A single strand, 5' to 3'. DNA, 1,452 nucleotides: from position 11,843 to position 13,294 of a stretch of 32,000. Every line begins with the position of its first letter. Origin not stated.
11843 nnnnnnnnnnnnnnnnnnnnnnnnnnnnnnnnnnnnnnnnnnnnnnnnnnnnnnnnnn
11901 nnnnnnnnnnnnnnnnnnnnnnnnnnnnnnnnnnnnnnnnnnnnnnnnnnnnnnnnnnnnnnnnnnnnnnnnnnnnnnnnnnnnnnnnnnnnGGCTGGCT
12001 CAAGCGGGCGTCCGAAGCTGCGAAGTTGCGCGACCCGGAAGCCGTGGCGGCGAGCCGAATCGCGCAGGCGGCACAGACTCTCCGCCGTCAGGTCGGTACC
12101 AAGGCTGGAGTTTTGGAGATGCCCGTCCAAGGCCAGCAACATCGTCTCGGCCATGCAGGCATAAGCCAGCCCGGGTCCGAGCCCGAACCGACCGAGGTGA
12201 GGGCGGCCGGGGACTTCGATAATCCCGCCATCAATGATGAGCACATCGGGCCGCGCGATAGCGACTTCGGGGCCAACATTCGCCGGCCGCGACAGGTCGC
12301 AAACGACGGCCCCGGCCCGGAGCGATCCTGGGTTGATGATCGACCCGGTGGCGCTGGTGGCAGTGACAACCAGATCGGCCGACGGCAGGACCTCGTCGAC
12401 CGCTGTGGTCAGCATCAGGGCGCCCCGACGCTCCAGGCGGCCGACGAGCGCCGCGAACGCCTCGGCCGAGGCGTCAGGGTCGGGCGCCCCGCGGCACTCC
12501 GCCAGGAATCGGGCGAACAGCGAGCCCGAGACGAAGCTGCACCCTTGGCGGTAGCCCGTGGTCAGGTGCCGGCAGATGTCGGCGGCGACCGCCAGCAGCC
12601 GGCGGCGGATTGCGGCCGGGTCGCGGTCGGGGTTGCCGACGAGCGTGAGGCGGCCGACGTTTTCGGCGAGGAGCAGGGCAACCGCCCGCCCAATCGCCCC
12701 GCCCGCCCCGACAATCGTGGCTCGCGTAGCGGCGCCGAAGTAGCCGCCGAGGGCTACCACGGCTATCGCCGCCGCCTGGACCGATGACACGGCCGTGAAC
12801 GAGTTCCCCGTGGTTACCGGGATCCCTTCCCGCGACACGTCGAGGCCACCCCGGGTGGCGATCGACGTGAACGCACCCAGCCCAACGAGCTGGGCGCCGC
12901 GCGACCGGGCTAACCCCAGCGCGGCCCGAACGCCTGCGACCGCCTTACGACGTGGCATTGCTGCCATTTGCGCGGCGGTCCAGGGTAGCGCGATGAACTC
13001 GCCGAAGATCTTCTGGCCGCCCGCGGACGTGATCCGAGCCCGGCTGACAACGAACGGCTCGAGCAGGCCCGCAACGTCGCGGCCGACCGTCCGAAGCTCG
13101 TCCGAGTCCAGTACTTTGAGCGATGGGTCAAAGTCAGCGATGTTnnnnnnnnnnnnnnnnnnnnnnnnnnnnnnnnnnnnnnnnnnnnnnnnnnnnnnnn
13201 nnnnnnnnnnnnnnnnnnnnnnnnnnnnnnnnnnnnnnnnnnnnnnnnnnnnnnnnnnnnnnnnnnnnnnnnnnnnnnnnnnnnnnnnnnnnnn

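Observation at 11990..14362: Fusion of a class-III aminotransferase with an acyl-ACP-reductase-like domain: a candidate one-protein route from acyl thioester to primary amine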

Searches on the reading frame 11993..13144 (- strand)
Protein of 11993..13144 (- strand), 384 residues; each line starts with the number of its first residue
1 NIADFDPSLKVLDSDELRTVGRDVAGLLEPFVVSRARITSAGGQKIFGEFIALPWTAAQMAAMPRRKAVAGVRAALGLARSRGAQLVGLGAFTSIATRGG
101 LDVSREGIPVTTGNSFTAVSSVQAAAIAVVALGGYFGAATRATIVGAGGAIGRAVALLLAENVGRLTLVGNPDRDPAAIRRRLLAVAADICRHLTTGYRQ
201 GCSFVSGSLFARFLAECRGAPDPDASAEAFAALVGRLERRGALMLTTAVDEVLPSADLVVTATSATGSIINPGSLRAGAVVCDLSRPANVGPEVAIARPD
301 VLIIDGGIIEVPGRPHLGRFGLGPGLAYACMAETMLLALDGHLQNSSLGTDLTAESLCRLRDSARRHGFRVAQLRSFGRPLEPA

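Call 6: search_protein_families(library=ncbifam, proteins=[window:11993-13138:-], max_evalue=10)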
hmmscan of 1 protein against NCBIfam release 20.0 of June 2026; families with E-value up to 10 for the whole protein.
seq(382 aa): 9 families
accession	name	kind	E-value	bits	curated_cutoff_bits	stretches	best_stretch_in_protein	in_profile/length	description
NF053554.1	prodigi_MAP_PigE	equivalog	1.8e-46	158.9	850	2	238-380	203-346/837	prodigiosin MAP biosynthesis aminotransferase PigE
TIGR04058.1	AcACP_reductase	equivalog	3.8e-20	72.5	449.7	2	245-369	207-336/339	long-chain acyl-[acyl-carrier-protein] reductase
TIGR03944.1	dehyd_SbnB_fam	equivalog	5.7e-06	25.6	326.9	2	223-283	169-229/327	2,3-diaminopropionate biosynthesis protein SbnB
TIGR01035.1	hemA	equivalog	0.00014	21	209.55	1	226-293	215-287/416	glutamyl-tRNA reductase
NF000744.0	PRK00045.1-3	equivalog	0.0011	17.9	429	1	241-293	238-297/447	glutamyl-tRNA reductase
NF005806.0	PRK07666.1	equivalog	0.065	12.5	286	1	139-174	9-44/239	3-ketoacyl-ACP reductase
NF041230.1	BagL_FevM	exception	0.078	13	230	1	140-198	57-114/145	MarR family transcriptional regulator BagL/FevM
TIGR00507.1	aroE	equivalog_domain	0.13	11.4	200.2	1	138-161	118-140/270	shikimate dehydrogenase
NF006141.0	PRK08291.1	equivalog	0.14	11.1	408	1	241-287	185-231/330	cyclodeaminase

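Call 7: search_protein_families(library=pfam, proteins=[window:11993-13138:-], max_evalue=10)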
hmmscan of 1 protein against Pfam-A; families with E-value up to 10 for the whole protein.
seq(382 aa): 4 families
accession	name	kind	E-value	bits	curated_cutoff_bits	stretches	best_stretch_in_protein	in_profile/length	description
PF01488.26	Shikimate_DH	-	4.2e-06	27.3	24.3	1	231-293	52-122/138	Shikimate / quinate 5-dehydrogenase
PF02882.25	THF_DHG_CYH_C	-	0.0025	17.6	27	2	244-282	70-107/160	Tetrahydrofolate dehydrogenase/cyclohydrolase, NAD(P)-binding domain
PF01118.30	Semialdhyde_dh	-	0.096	13.5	26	0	235-297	48-111/121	Semialdehyde dehydrogenase, NAD binding domain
PF00056.29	Ldh_1_N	-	1.2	9.6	27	1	139-160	2-23/141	lactate/malate dehydrogenase, NAD binding domain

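Call 8: search_solved_structures(query=window:11993-13138:-, max_evalue=1, show_alignments=2)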
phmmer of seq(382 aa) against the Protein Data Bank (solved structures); distinct sequences matched with E-value up to 1: 6.
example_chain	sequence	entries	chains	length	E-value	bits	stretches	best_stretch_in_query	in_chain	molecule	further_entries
4ppm_A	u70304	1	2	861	3e-29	105.4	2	239-379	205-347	Aminotransferase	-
6jzq_A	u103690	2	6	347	6.4e-18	68.2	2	247-370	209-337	Long-chain acyl-[acyl-carrier-protein] reductase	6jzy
6jzu_A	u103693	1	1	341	6.8e-18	68.1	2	247-369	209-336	Long-chain acyl-[acyl-carrier-protein] reductase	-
6jzz_A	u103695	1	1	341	1.6e-16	63.6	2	13-166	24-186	Long-chain acyl-[acyl-carrier-protein] reductase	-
3oj0_A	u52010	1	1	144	0.046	16.1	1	242-289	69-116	Glutamyl-tRNA reductase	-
9xzp_A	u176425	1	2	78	0.087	15.1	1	139-179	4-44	De novo protein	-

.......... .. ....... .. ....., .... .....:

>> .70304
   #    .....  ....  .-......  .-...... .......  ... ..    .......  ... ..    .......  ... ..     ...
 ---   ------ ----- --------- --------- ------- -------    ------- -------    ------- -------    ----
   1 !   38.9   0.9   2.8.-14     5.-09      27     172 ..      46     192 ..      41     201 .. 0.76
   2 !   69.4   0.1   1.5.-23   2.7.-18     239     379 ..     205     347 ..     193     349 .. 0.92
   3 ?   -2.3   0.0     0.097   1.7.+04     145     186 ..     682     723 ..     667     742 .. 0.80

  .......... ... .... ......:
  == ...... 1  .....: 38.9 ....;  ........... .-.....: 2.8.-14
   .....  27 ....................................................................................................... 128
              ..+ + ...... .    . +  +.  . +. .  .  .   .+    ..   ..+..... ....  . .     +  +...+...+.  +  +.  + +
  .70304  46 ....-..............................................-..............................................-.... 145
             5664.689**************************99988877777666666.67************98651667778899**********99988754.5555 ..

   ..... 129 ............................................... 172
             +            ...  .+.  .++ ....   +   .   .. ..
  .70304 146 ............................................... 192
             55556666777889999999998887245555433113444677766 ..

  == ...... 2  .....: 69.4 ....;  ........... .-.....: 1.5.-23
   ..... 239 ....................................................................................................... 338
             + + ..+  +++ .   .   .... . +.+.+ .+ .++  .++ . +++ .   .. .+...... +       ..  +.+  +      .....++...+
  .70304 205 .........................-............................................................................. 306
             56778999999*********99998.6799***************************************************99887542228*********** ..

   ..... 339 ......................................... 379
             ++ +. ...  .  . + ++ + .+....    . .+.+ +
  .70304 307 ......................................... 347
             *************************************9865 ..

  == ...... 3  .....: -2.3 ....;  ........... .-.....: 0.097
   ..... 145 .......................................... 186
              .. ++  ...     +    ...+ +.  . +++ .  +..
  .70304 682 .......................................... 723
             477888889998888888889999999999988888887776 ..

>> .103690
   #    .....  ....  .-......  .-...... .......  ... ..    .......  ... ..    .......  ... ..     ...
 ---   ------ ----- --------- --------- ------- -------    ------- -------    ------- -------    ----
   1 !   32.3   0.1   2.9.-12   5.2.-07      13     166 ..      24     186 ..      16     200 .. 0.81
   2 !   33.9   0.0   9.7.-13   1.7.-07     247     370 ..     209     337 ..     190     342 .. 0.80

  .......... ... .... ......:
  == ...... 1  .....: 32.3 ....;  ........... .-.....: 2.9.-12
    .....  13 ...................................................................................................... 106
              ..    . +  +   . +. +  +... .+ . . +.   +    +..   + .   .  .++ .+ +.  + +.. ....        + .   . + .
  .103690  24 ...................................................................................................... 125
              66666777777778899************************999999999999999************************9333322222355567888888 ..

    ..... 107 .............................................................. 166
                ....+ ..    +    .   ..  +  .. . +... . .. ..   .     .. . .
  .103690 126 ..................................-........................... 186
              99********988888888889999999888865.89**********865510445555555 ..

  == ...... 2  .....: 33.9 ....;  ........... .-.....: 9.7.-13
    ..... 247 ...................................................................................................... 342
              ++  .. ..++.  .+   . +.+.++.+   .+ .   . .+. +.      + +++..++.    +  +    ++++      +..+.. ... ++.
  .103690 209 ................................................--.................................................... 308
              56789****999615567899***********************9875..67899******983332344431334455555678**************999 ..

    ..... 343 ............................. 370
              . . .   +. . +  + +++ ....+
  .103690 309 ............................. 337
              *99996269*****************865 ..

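Call 44: search_protein_representatives(protein=window:11993-13144:-)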
Query: 384 residues. Proteins with E-value up to 0.001 (for the whole library): 2614; up to 1e-10: 1805; up to 1e-30: 387. The best 150 are listed.
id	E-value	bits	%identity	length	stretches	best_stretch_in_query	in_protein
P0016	4.7e-119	414.1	58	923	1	2-382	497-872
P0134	4.2e-115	401.1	53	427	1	2-383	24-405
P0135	2.5e-97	342.6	53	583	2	210-382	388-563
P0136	2.1e-94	333.0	52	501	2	212-382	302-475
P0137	4.2e-89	315.6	46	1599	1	1-383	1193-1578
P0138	1.5e-86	307.2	45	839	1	2-381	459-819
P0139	1.9e-85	303.6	48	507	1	3-371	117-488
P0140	2.7e-84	299.8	48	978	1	3-381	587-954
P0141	1.9e-80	287.1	42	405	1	27-381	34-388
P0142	2.9e-80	286.5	43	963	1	2-382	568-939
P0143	5.3e-79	282.3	52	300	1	86-382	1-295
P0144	5.1e-78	279.1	41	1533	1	3-373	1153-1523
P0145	1.3e-77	277.8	66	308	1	28-244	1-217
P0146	1.7e-77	277.4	47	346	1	63-382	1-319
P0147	2.9e-77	276.6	45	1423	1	3-381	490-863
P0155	4.1e-73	263.0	47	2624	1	3-382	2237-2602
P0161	5.9e-70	252.6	44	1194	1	3-381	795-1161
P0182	4.9e-63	229.8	40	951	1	3-375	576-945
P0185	4.5e-62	226.6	38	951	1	3-380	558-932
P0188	4.8e-61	223.3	37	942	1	2-371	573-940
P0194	2.5e-59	217.6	41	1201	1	2-382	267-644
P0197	1.3e-57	212.0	38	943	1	5-373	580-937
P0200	6.8e-55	203.0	35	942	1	3-371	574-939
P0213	7.6e-52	193.0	38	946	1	2-371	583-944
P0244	3.8e-46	174.3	35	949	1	5-381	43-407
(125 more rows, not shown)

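Call 45: search_protein_families(library=pfam, proteins=[P0137, P0147, P0155, P0161, P0194, P0244, P0134], max_evalue=0.00001)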
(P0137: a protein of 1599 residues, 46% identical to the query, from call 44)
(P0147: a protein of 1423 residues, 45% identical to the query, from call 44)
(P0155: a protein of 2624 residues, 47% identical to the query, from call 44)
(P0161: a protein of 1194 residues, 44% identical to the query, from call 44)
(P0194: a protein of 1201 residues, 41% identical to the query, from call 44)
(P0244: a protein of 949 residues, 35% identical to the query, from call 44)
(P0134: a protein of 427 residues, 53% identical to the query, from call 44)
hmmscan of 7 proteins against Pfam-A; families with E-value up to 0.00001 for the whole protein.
P0137 (1599 aa): 4 families
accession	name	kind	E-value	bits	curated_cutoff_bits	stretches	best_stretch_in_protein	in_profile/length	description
PF00202.27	Aminotran_3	-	4.5e-88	296.1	30.5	1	735-1132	9-403/403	Aminotransferase class-III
PF00501.34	AMP-binding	-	9.1e-43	146.9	29.9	1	46-419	17-378/384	AMP-binding enzyme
PF00550.31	PP-binding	-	3.6e-09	37.2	20.8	1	617-684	1-67/67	Phosphopantetheine attachment site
PF02882.25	THF_DHG_CYH_C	-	7.6e-06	25.8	27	0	1439-1477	70-107/160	Tetrahydrofolate dehydrogenase/cyclohydrolase, NAD(P)-binding domain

P0147 (1423 aa): 3 families
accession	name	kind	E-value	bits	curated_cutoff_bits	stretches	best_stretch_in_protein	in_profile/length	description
PF00202.27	Aminotran_3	-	2.7e-86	290.2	30.5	1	32-429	11-402/403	Aminotransferase class-III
PF00501.34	AMP-binding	-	6.6e-67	226.4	29.9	1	929-1272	5-384/384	AMP-binding enzyme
PF13193.12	AMP-binding_C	-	1.6e-16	61.4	24.5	1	1323-1400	2-76/76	AMP-binding enzyme C-terminal domain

P0155 (2624 aa): 5 families
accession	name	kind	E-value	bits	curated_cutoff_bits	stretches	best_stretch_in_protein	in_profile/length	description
PF00501.34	AMP-binding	-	2.7e-127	425.2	29.9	2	23-414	7-384/384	AMP-binding enzyme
PF00202.27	Aminotran_3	-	5.4e-84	282.7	30.5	1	1782-2173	12-399/403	Aminotransferase class-III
PF00155.27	Aminotran_1_2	-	2.5e-50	172.1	19.7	1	725-1068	2-360/361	Aminotransferase class I and II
PF23024.1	AMP-dom_DIP2-like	-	2.4e-25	89.1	27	2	1538-1646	2-107/110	Disco-interacting protein 2-like, AMP domain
PF00550.31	PP-binding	-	6.4e-18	65.2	20.8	2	1680-1741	3-64/67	Phosphopantetheine attachment site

P0161 (1194 aa): 4 families
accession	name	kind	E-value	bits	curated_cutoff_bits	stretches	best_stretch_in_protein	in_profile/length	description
PF00202.27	Aminotran_3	-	9.6e-82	275.2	30.5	1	341-732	13-400/403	Aminotransferase class-III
PF23024.1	AMP-dom_DIP2-like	-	8.8e-17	61.6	27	1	86-194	2-107/110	Disco-interacting protein 2-like, AMP domain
PF00550.31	PP-binding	-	1.4e-08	35.3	20.8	1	236-299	2-65/67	Phosphopantetheine attachment site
PF00501.34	AMP-binding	-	2.7e-07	30.2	29.9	1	2-43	343-384/384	AMP-binding enzyme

P0194 (1201 aa): 3 families
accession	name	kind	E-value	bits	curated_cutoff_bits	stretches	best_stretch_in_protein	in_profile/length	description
PF00501.34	AMP-binding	-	2.1e-55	188.6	29.9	1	706-1052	9-383/384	AMP-binding enzyme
PF00202.27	Aminotran_3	-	3.3e-34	118.7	30.5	1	1-182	219-389/403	Aminotransferase class-III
PF13193.12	AMP-binding_C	-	6.2e-14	53.1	24.5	1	1103-1181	1-76/76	AMP-binding enzyme C-terminal domain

P0244 (949 aa): 3 families
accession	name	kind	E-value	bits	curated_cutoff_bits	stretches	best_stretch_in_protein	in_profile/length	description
PF00501.34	AMP-binding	-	1.1e-58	199.3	29.9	1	461-807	3-380/384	AMP-binding enzyme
PF13193.12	AMP-binding_C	-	6e-13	50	24.5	1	862-942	2-76/76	AMP-binding enzyme C-terminal domain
PF01488.26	Shikimate_DH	-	2.7e-06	28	24.3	0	272-320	67-122/138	Shikimate / quinate 5-dehydrogenase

P0134 (427 aa): 0 families

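Call 53: list_cluster_members(proteins=[P0188, P0200, P0197, P0213, P0182, P0185])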
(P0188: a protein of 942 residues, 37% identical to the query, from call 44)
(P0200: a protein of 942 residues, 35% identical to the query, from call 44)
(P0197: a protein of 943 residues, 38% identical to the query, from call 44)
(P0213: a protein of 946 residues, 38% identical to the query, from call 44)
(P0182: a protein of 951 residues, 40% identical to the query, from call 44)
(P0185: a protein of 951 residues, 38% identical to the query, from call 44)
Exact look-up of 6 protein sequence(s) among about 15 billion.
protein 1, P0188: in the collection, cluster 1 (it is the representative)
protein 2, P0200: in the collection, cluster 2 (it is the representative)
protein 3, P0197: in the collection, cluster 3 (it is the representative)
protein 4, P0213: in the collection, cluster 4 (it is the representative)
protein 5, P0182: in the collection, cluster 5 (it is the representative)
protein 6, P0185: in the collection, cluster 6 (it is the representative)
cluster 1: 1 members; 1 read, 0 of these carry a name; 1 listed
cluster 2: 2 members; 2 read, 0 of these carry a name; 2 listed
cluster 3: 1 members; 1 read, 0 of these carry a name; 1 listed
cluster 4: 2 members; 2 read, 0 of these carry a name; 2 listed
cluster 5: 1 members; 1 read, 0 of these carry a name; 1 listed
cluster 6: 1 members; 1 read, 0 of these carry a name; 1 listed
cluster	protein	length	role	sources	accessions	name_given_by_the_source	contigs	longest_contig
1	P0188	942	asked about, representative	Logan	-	-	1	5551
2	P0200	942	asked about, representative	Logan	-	-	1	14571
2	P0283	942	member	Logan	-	-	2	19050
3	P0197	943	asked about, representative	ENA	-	-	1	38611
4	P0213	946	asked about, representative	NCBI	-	-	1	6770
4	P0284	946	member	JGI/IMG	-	-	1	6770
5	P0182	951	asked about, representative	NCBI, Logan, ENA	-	-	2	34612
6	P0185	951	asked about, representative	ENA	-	-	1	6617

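Call 65: predict_structure(alignment_id=A4)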
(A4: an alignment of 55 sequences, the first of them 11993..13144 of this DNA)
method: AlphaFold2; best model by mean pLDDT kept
length: 384 residues; sequences in the alignment: 55
mean_pLDDT: 89.8   pTM: 0.89
mean pLDDT of the five models: 89.8, 89.5, 89.0, 87.2, 86.8
residues with pLDDT >= 90: 231; 70-90: 142; 50-70: 11; < 50: 0
segments of 3 or more residues with pLDDT < 50: none
pLDDT, mean of each block of 10 residues (from residue 1): 75 85 80 94 96 83 86 93 94 71 90 94 95 90 95 95 95 90 95 91 87 84 87 94 95 96 80 93 86 88 93 91 91 97 90 92 97 89 78
secondary structure, 60 per line:
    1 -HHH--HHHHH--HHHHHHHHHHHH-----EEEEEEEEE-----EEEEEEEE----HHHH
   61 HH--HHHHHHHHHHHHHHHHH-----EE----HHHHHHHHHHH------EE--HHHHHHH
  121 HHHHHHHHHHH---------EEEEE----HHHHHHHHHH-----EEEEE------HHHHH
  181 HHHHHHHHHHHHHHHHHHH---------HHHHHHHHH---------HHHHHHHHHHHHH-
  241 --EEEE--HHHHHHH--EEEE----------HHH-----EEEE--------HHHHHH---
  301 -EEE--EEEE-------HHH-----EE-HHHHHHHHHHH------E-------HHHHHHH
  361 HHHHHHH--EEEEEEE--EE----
elements in order: H7-11 H14-25 E31-39 E45-52 H57-62 H65-81 H93-103 H114-131 E141-145 H150-159 E165-169 H176-199 H209-217 H227-239 E243-246 H249-255 E258-261 E280-283 H292-297 E302-304 E307-310 H329-339 H354-367 E370-376

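Call 67: fold_search(model_id=the predicted structure, library=pdb)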
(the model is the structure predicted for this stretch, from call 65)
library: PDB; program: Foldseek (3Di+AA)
matches with E <= 10: 1689; with E <= 0.001: 17
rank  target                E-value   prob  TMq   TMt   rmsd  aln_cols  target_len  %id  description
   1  6jzy_A                2.7e-17  1.00  0.67  0.75   4.3       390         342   24  Crystal structure of AAR with NADPH and stearyl in complex with ADO binding a long chain carbohydrate (released 2020-04-01)
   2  6jzu_A                2.7e-17  1.00  0.66  0.74   4.0       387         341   24  The crystal structure of acyl-acyl carrier protein (acyl-ACP) reductase (AAR) in complex with aldehyde deformylating o (released 2020-04-01)
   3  6jzz_A                3.5e-17  1.00  0.66  0.74   4.4       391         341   24  The crystal structure of AAR-C294S in complex with ADO. (released 2020-04-01)
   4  6jzq_B                1.5e-16  1.00  0.67  0.74   3.9       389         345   23  The crystal structure of acyl-acyl carrier protein (acyl-ACP) reductase (AAR) (released 2020-04-01)
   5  6jzq_C                2.0e-16  1.00  0.67  0.74   4.0       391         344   24  The crystal structure of acyl-acyl carrier protein (acyl-ACP) reductase (AAR) (released 2020-04-01)
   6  6jzq_A                4.9e-16  1.00  0.68  0.75   4.2       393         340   24  The crystal structure of acyl-acyl carrier protein (acyl-ACP) reductase (AAR) (released 2020-04-01)
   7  6jzq_D                4.6e-15  1.00  0.64  0.72   4.8       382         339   21  The crystal structure of acyl-acyl carrier protein (acyl-ACP) reductase (AAR) (released 2020-04-01)
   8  9e4u_A                5.2e-11  1.00  0.67  0.61   5.5       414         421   18  TAD from Carmabin Biosynthetic Pathway in complex with NADH - Crystal Form 1 (released 2025-02-26)
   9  1vl6_A                2.4e-04  1.00  0.29  0.30   9.7       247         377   16  Crystal structure of NAD-dependent malic enzyme (TM0542) from Thermotoga maritima at 2.61 A resolution (released 2004-08-17)
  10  4m54                  3.6e-04  1.00  0.27  0.32  13.2       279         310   15  The structure of the staphyloferrin B precursor biosynthetic enzyme SbnB bound to N-(1-amino-1-carboxyl-2-ethyl)-glutami (released 2014-07-09)
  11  2hae_A                5.8e-04  0.99  0.32  0.33  12.2       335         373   12  Crystal structure of a putative malic enzyme (malate oxidoreductase) (released 2006-07-04)
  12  1ps0                  6.1e-04  0.99  0.25  0.27  10.9       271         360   11  Crystal Structure of the NADP(H)-Dependent Cinnamyl Alcohol Dehydrogenase from Saccharomyces cerevisiae (released 2004-06-29)
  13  8j3o_C                7.8e-04  1.00  0.32  0.33   7.1       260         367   13  Formate dehydrogenase wild-type enzyme from Candida dubliniensis complexed with NADH (released 2023-09-20)
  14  8j1g_D                8.7e-04  1.00  0.23  0.28   4.4       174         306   16  Structure of amino acid dehydrogenase in complex with NADPH (released 2023-08-16)
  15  3hdj_A                8.7e-04  1.00  0.22  0.26   6.7       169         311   20  The crystal structure of probable ornithine cyclodeaminase from Bordetella pertussis Tohama I (released 2009-05-19)
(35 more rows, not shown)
